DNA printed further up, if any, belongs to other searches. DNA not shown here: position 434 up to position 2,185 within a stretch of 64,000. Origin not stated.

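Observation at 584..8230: Uncharacterised surface-glycan system: pseudo-esterase, lectin-like protein, RTX-sulfatase and three glycosyltransferases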

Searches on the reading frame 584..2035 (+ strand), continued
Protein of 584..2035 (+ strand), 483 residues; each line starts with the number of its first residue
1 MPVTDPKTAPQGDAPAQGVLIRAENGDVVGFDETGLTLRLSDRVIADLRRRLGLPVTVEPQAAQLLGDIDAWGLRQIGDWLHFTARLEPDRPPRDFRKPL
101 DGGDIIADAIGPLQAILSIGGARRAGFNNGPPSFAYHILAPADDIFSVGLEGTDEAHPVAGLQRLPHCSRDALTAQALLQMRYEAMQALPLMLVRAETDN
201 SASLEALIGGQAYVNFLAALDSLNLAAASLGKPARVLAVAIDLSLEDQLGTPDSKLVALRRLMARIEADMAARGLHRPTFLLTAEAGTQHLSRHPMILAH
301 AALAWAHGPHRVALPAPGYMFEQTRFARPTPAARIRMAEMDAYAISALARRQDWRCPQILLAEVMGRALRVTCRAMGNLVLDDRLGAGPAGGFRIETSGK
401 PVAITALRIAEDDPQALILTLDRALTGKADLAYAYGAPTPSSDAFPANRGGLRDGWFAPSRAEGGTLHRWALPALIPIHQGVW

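Call 41: fold_search(model_id=the predicted structure, library=viral)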
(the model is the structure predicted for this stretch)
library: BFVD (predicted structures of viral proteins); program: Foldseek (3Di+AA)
matches with E <= 10: 586; with E <= 0.001: 14
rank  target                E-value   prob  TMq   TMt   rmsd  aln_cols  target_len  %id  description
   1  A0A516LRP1            4.1e-21  1.00  0.66  0.40  10.3       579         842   16  (no name in the UniProt tables at hand)
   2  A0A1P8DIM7            3.5e-18  1.00  0.62  0.44  12.3       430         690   15  (no name in the UniProt tables at hand)
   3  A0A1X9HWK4            5.4e-17  1.00  0.59  0.30  12.6       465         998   16  (no name in the UniProt tables at hand)
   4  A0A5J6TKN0            3.8e-07  1.00  0.34  0.30  18.5       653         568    8  Esterase [Gordonia phage Gibbin]
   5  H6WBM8                1.9e-06  1.00  0.37  0.29  20.1       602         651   11  Uncharacterized protein [Rhodobacter phage RcapNL]
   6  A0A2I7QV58            5.1e-06  1.00  0.39  0.31  18.1       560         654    8  (no name in the UniProt tables at hand)
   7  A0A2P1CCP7            1.6e-05  1.00  0.39  0.24  11.7       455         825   11  Phage head-binding domain containing protein [Klebsiella phage KP8]
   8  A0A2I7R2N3            1.8e-05  1.00  0.40  0.31  16.1       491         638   10  (no name in the UniProt tables at hand)
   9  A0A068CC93            2.3e-05  1.00  0.35  0.56   5.1       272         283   11  (no name in the UniProt tables at hand)
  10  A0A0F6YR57            2.9e-05  0.98  0.24  0.16  17.0       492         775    7  Putative YapH protein [Sinorhizobium phage phiN3]
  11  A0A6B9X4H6            4.1e-05  1.00  0.31  0.18  15.7       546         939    9  BIG2 domain-containing protein [Escherichia phage alia]
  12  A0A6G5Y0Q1            5.5e-05  1.00  0.30  0.32  12.3       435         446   11  (no name in the UniProt tables at hand)
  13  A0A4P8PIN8            4.1e-04  0.98  0.25  0.17  12.8       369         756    9  Fiber 4 [White sturgeon adenovirus 1]
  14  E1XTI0                4.9e-04  1.00  0.33  0.23   5.1       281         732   12  Maturation/adhesion protein [Salmonella phage ViI]
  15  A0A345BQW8            1.5e-03  0.94  0.20  0.14  11.2       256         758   12  (no name in the UniProt tables at hand)
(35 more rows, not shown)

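Call 49: search_protein_families(library=pfam, proteins=[L033:3900-5666:+, L019:6221-7036:+, L041:16510-17415:+, L030:8952-9893:+, L082:6576-7364:+, L042:14600-15718:+, L055:15387-16142:+, L029:6101-7312:+, L035:15813-16649:-, L053:17797-18405:-], max_evalue=0.05)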
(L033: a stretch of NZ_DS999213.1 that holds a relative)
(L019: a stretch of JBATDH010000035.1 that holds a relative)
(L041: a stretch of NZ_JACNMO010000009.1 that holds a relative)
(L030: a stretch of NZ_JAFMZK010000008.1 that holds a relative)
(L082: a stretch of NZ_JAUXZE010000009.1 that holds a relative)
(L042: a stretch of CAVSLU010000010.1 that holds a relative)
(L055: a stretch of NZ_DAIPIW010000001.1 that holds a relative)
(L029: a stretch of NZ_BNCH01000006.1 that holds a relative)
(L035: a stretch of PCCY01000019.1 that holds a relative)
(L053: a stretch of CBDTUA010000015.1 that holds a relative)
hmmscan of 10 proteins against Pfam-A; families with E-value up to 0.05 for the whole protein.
L033:3900-5666:+ (588 aa): 9 families
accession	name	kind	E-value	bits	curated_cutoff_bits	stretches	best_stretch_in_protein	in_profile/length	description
PF13704.12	Glyco_tranf_2_4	-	2e-21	76.7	27.5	1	3-95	1-89/98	Glycosyl transferase family 2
PF05175.20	MTS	-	1e-06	29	23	1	430-483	31-83/170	Methyltransferase small domain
PF02475.24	TRM5-TYW2_MTfase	-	0.00023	21.6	28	1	422-480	28-86/164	TRM5/TYW2 methyltransferase domain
PF01697.33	Glyco_transf_92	-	0.00056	20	23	1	9-117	20-138/249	Glycosyltransferase family 92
PF06325.19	PrmA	-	0.0058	16.6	22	1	426-493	157-223/296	Ribosomal protein L11 methyltransferase (PrmA)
PF13847.12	Methyltransf_31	-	0.0086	16.2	27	1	430-480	3-54/145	Methyltransferase domain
PF11855.13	DUF3375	-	0.024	13.9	28.6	1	300-356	395-451/474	Protein of unknown function (DUF3375)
PF13649.12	Methyltransf_25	-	0.032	15.4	27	0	434-482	1-49/97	Methyltransferase domain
PF10294.15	Methyltransf_16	-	0.037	14.2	21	0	423-476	39-92/174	Lysine methyltransferase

L019:6221-7036:+ (271 aa): 0 families

L041:16510-17415:+ (301 aa): 2 families
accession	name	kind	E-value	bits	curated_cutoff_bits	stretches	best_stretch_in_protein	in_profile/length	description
PF13704.12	Glyco_tranf_2_4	-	5.4e-10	40.1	27.5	1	23-119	3-97/98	Glycosyl transferase family 2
PF01697.33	Glyco_transf_92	-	0.029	14.4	23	0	87-121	89-125/249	Glycosyltransferase family 92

L030:8952-9893:+ (313 aa): 1 family
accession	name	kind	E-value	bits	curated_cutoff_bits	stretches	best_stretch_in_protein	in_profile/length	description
PF00756.26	Esterase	-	0.016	15.4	22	1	131-192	120-181/251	Putative esterase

L082:6576-7364:+ (262 aa): 0 families

L042:14600-15718:+ (372 aa): 1 family
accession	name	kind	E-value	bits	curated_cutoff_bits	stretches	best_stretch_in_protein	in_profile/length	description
PF08885.17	GSCFA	-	9.3e-48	163.4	25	1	41-310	1-237/237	GSCFA family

L055:15387-16142:+ (251 aa): 2 families
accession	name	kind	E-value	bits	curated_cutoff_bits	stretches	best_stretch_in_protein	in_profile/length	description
PF05050.19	Methyltransf_21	-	1.9e-16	61.1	22.7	1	71-230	1-166/173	Methyltransferase FkbM domain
PF08242.18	Methyltransf_12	-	0.0048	18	30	0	71-118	2-51/98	Methyltransferase domain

L029:6101-7312:+ (403 aa): 1 family
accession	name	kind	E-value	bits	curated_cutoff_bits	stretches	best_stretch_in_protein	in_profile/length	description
PF05686.18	Glyco_transf_90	-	5e-12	45.9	24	1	293-374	213-296/396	Glycosyl transferase family 90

L035:15813-16649:- (278 aa): 1 family
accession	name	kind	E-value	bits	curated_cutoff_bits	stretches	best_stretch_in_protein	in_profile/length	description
PF05853.18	BKACE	-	1e-88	297.7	24.8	1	4-273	1-274/274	beta-keto acid cleavage enzyme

L053:17797-18405:- (202 aa): 1 family
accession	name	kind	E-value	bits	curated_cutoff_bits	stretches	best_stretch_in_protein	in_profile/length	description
PF00775.27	Dioxygenase_C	-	4e-20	72.5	27.3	1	42-192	19-181/182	Dioxygenase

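Call 58: search_protein_families(library=pfam, proteins=[L024:20067-21149:+, L050:5972-6676:+, L040:15719-16924:+, L052:13801-14841:-, L052:2256-3134:+, L086:146-1363:+, L060:17989-19581:-, L052:15007-16035:-, L076:4023-5279:-, L085:2445-3476:-], max_evalue=0.01)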
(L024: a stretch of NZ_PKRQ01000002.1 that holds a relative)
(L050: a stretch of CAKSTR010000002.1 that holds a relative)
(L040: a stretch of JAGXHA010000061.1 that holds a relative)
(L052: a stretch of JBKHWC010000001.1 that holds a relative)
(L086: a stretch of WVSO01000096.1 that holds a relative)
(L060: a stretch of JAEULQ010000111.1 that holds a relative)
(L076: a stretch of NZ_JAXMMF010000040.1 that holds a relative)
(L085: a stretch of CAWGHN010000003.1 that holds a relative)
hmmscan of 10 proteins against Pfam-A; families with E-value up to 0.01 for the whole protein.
L024:20067-21149:+ (360 aa): 7 families
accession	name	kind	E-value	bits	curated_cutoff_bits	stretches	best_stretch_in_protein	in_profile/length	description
PF00005.33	ABC_tran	-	3.7e-35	121.9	25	1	21-162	2-136/137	ABC transporter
PF08402.16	TOBE_2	-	3.6e-13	49.9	21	1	278-353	2-76/76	TOBE domain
PF02463.25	SMC_N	-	2.4e-06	27.6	40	1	134-209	136-213/220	RecF/RecN/SMC N terminal domain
PF13304.12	AAA_21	-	2e-05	25.3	27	0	133-195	236-300/304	AAA domain, putative AbiEii toxin, Type IV TA system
PF13476.12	AAA_23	-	0.0041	18.2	27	1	13-50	6-39/201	AAA domain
PF09818.15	ABC_ATPase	-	0.0057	16.1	23.2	0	132-203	155-226/283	P-loop domain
PF13401.12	AAA_22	-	0.0089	16.8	27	0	34-191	9-121/130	AAA domain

L050:5972-6676:+ (234 aa): 3 families
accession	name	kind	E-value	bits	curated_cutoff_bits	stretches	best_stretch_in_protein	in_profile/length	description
PF08242.18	Methyltransf_12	-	7.6e-06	27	30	1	92-138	51-98/98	Methyltransferase domain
PF13489.12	Methyltransf_23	-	0.00047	20.4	27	1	76-142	46-118/164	Methyltransferase domain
PF08241.18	Methyltransf_11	-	0.00094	20.2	21.2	1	103-139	58-94/95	Methyltransferase domain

L040:15719-16924:+ (401 aa): 1 family
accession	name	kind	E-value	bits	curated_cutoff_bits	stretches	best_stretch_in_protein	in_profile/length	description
PF00067.27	p450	-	1.7e-12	47.3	22.8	1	279-372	330-432/462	Cytochrome P450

L052:13801-14841:- (346 aa): 1 family
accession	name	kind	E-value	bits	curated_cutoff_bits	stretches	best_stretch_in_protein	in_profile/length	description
PF03741.22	TerC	-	5.1e-48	163.6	27.8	1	92-297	1-173/178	Integral membrane protein TerC family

L052:2256-3134:+ (292 aa): 1 family
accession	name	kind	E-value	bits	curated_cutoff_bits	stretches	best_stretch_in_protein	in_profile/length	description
PF05013.17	FGase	-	6.2e-77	259.1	28.9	1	23-254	2-219/219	N-formylglutamate amidohydrolase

L086:146-1363:+ (405 aa): 0 families

L060:17989-19581:- (530 aa): 6 families
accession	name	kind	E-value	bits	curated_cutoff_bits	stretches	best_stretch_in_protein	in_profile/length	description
PF05221.23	AdoHcyase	-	1e-146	488.2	25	1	68-529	1-299/299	S-adenosyl-L-homocysteine hydrolase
PF00670.27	AdoHcyase_NAD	-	6.2e-78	261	27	1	291-450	1-162/162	S-adenosyl-L-homocysteine hydrolase, NAD binding domain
PF02826.25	2-Hacid_dh_C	-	6.3e-05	22.9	25.1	1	309-401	32-128/178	D-isomer specific 2-hydroxyacid dehydrogenase, NAD binding domain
PF07991.19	KARI_N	-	0.0002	21.4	20.6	1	311-376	2-68/165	Acetohydroxy acid isomeroreductase, NADPH-binding domain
PF13241.12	NAD_binding_7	-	0.0015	19.5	22.1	1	311-381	5-74/104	Putative NAD(P)-binding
PF02254.24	TrkA_N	-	0.0024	18.6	23.8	0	317-379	2-73/116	TrkA-N domain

L052:15007-16035:- (342 aa): 1 family
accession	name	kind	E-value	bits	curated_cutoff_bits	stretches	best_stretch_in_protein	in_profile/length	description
PF11316.14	Rhamno_transf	-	2.6e-44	151.9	23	1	38-258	1-228/235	Putative rhamnosyl transferase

L076:4023-5279:- (418 aa): 7 families
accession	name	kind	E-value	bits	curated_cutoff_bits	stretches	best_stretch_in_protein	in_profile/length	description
PF00817.25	IMS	-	2.2e-49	167.6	23.2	1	42-187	2-148/148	impB/mucB/samB family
PF11799.13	IMS_C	-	9.7e-28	97.2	20.7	1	274-381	2-108/109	impB/mucB/samB family C-terminal domain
PF21999.2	IMS_HHH_1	-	1.8e-06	28.7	27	1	216-263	5-53/53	DNA polymerase-iota, thumb domain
PF11798.14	IMS_HHH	-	7.4e-06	26.3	24.4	1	201-230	3-32/32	IMS family HHH motif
PF21704.3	POLH-Rev1_HhH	-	0.0026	18.4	27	1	225-262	18-56/56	DNApol eta/Rev1, HhH motif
PF10391.15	DNA_pol_lambd_f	-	0.005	17.1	29.8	0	214-239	6-33/51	Fingers domain of DNA polymerase lambda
PF14520.12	HHH_5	-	0.0059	17.5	27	0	216-244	9-37/57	Helix-hairpin-helix domain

L085:2445-3476:- (343 aa): 3 families
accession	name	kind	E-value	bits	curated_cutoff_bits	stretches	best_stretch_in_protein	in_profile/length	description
PF01547.30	SBP_bac_1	-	1.2e-17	65.4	26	1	62-286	17-305/307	Bacterial extracellular solute-binding protein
PF13343.11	SBP_bac_6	-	1.6e-11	44.6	24.6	1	94-304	4-224/245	Bacterial extracellular solute-binding protein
PF13531.11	SBP_bac_11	-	2.6e-11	44.2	25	1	74-288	30-219/227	Bacterial extracellular solute-binding protein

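Call 65: search_protein_families(library=phrogs, proteins=[window:584-2035:+], max_evalue=0.1)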
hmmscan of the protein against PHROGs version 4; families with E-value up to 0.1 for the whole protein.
window:584-2035:+ (483 aa): 1 family
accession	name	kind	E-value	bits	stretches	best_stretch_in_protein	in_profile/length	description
phrog_4201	-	tail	0.00015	21.6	1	210-437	392-630/676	tail fiber protein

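Call 66: search_protein_families(library=padloc, proteins=[window:584-2035:+], max_evalue=0.1)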
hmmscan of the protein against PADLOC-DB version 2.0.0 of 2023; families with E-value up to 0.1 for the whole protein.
window:584-2035:+ (483 aa): 0 families

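Call 67: find_related_loci(query=A2, collection=viral_contigs, flank=10000)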
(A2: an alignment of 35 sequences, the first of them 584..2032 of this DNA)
Query A2 (483 aa) in viral_contigs; peptide patterns used: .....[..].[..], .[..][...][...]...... (x = any residue, [..] = any of these).
13 stretches matched a pattern, but none encodes a relative of the query by tblastn (E <= 1e-3).

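Call 77: search_solved_structures(query=A4, max_evalue=10, show_alignments=1)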
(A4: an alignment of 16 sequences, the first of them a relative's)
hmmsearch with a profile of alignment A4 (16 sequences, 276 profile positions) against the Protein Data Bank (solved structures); distinct sequences matched with E-value up to 10: 3.
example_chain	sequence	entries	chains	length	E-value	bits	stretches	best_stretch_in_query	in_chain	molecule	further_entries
8x4k_A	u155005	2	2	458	0.043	16.3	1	78-144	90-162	Subversion of eukaryotic traffic protein A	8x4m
8x4j_A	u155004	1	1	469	0.043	16.3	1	78-144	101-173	Subversion of eukaryotic traffic protein A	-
6ff6_A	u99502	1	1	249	0.33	13.4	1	123-151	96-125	BRIC1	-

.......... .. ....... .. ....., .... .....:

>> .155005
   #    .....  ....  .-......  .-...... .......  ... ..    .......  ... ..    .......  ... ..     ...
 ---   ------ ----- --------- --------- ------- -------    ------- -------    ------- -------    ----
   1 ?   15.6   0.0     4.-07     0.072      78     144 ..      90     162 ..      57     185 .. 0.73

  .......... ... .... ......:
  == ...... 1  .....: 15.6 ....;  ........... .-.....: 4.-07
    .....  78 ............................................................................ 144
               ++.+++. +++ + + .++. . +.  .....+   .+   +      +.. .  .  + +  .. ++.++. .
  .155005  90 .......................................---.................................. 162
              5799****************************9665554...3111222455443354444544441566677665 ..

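Call 81: search_protein_representatives(alignment_id=A2)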
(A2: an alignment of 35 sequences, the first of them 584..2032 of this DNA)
Query: 35 sequences, 483 profile positions. Proteins with E-value up to 0.001 (for the whole library): 500; up to 1e-10: 216; up to 1e-30: 78. The best 150 are listed.
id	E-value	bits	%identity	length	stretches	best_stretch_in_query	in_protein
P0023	2.2e-208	709.5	-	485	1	10-481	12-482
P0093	5.2e-204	695.1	-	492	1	4-479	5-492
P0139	4.4e-203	692.0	-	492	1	7-479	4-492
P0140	3.8e-179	613.1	-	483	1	8-479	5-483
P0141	2.9e-171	587.1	-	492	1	6-481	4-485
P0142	3.2e-168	577.0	-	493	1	8-481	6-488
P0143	6.6e-168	576.0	-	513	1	8-481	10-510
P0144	4.7e-164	563.3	-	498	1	9-480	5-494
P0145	9.3e-162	555.7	-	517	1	13-479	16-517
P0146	3.9e-158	543.8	-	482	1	9-481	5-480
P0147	1.1e-157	542.4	-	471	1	10-479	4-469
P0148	3.2e-154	530.9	-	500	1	1-479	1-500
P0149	8.9e-140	483.2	-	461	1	8-479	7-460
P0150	2.7e-139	481.7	-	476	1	12-479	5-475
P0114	6.5e-139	480.4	-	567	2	56-459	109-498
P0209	1.8e-31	126.1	-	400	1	101-481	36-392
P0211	6.4e-31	124.2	-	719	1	65-477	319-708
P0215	2.8e-30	122.1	-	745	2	171-478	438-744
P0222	2.7e-29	118.9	-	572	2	27-473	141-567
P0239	6.4e-26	107.7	-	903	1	63-477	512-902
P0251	4.6e-24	101.6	-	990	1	26-478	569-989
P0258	7.4e-23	97.6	-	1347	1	30-478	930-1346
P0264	2.7e-22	95.8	-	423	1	60-478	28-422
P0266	1.9e-21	93.0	-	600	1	44-474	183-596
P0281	8.4e-20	87.6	-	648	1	27-478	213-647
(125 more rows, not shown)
